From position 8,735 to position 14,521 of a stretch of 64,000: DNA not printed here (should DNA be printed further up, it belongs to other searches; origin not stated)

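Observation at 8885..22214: Translationally coupled envelope operon: giant DUF1311-headed repeat protein + Cys-free alpha-2-macroglobulin + PBP1C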

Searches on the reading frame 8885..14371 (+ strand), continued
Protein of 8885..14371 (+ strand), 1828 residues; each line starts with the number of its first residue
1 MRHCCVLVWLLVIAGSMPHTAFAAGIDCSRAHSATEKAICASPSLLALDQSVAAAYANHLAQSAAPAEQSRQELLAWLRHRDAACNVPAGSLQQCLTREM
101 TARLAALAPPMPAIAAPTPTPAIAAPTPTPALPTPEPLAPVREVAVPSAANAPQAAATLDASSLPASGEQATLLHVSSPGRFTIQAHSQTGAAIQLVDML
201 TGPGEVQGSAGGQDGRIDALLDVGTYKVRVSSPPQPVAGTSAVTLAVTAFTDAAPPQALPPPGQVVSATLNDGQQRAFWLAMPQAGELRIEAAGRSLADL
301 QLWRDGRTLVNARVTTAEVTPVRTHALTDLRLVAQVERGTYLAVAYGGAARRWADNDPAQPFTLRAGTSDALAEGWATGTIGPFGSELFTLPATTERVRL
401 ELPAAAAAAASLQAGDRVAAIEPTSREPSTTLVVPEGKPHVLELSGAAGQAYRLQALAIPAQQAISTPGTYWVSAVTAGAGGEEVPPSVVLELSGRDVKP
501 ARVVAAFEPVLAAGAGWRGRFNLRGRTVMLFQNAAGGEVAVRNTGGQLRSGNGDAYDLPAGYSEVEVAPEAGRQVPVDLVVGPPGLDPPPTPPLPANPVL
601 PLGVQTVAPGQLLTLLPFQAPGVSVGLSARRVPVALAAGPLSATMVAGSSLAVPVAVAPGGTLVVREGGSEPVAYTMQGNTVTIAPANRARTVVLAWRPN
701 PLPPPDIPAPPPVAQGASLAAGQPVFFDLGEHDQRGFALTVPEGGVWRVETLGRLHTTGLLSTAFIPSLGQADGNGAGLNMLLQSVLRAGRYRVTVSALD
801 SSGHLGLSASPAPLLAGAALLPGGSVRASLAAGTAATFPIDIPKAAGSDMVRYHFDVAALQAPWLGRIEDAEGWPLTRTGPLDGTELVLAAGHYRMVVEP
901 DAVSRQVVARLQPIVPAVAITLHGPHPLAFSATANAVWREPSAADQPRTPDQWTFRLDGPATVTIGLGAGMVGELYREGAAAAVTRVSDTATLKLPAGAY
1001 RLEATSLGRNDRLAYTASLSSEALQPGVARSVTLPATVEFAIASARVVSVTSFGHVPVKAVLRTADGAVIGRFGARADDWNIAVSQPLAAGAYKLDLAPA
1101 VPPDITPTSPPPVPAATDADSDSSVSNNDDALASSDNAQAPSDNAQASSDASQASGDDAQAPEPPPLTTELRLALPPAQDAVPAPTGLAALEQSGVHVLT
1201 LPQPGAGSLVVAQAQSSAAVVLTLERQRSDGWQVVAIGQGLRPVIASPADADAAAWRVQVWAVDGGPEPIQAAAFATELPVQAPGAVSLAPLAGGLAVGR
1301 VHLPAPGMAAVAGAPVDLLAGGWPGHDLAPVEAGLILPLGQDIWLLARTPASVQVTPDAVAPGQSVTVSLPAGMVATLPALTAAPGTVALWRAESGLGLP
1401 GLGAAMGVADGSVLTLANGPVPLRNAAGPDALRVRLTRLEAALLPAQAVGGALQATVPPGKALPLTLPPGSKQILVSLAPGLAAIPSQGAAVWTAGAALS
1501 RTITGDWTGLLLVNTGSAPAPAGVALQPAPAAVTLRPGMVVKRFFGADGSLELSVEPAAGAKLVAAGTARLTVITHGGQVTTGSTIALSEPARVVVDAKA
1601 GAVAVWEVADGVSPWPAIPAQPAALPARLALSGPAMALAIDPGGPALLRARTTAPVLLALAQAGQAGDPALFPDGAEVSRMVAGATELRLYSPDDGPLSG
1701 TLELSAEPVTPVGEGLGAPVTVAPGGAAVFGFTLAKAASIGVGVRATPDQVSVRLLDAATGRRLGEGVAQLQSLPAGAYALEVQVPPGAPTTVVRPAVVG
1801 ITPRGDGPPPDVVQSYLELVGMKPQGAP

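Call 51: get_annotated_region(hit=H1, flank=12000)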
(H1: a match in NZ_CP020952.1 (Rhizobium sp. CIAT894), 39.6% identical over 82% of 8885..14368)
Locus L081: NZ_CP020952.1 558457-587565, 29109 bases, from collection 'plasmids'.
description: Rhizobium sp. CIAT894 plasmid pRheCIAT894e, complete sequence
organism: Rhizobium sp. CIAT894 (NCBI taxid 2020312)
taxonomy: Bacteria; Pseudomonadota; Alphaproteobacteria; Hyphomicrobiales; Rhizobiaceae; Rhizobium; Rhizobium sp. CIAT894
host: -; source: -; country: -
typing (MOB-suite, as given by PLSDB): non-mobilizable
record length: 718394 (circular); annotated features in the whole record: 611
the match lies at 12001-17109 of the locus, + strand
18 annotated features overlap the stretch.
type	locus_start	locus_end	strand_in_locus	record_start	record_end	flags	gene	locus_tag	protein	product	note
CDS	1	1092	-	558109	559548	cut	-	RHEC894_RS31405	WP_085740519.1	coniferyl aldehyde dehydrogenase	GO:0006081 - cellular aldehyde metabolic process [Evidence IEA]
CDS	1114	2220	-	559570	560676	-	-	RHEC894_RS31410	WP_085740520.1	NAD(P)-dependent alcohol dehydrogenase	-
CDS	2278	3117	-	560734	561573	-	-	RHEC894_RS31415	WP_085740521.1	p-hydroxycinnamoyl CoA hydratase/lyase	-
CDS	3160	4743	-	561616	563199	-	-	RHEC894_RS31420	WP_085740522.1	AMP-binding protein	-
CDS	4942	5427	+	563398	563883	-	-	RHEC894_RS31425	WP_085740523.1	MarR family transcriptional regulator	-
CDS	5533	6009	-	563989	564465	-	-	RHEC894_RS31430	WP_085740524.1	NUDIX domain-containing protein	-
CDS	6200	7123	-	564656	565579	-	-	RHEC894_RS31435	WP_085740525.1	LysR family transcriptional regulator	-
CDS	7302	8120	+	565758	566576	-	-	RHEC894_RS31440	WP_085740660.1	alpha/beta hydrolase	-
CDS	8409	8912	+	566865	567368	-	-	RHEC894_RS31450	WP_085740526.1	SRPBCC family protein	-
CDS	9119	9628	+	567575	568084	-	-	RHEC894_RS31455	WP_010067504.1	hypothetical protein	-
CDS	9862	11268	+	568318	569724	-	-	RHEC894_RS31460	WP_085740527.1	adenylate/guanylate cyclase domain-containing protein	-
CDS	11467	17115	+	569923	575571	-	-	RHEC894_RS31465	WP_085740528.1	lysozyme inhibitor LprI family protein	-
CDS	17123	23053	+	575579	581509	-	-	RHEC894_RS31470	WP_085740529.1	MG2 domain-containing protein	-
CDS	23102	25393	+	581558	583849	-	-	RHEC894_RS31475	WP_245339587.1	transglycosylase domain-containing protein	-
CDS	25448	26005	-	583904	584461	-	-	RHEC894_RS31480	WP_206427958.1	dihydrofolate reductase family protein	-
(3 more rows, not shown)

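Call 53: search_protein_families(library=padloc, proteins=[window:8885-14368:+], max_evalue=0.01)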
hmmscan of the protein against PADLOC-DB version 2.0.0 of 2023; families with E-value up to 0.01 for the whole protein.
window:8885-14368:+ (1828 aa): 0 families
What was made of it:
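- Tried and rejected: Giant as a known anti-phage defence component: no PADLOC hit (call 53).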

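Call 99: list_cluster_members(proteins=[P0001, P0002, P0016, P0030, P0281, P0340])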
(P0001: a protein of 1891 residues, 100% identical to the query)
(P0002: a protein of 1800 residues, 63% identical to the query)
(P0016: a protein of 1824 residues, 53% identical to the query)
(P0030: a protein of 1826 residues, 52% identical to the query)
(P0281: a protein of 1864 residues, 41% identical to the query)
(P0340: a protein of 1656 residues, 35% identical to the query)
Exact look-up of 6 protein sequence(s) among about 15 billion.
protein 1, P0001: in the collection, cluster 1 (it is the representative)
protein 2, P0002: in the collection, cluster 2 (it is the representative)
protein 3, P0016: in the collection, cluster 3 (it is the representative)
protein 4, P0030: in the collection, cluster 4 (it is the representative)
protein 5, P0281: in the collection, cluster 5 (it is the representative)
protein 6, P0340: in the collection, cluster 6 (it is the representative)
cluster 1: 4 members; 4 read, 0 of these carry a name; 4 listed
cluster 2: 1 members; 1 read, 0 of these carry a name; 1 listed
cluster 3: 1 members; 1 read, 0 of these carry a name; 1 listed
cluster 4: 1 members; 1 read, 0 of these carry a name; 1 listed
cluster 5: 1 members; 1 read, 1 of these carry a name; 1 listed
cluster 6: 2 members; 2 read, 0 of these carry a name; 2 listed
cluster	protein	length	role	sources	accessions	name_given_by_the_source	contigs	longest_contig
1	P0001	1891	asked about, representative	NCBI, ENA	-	-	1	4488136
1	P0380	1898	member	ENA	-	-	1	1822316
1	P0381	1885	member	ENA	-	-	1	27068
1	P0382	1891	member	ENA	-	-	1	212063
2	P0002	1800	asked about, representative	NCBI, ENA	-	-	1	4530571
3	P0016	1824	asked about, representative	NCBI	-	-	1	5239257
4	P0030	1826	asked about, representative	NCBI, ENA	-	-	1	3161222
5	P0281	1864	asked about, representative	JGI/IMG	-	uncharacterized protein YecT (DUF1311 family)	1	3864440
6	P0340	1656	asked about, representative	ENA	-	-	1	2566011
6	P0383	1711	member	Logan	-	-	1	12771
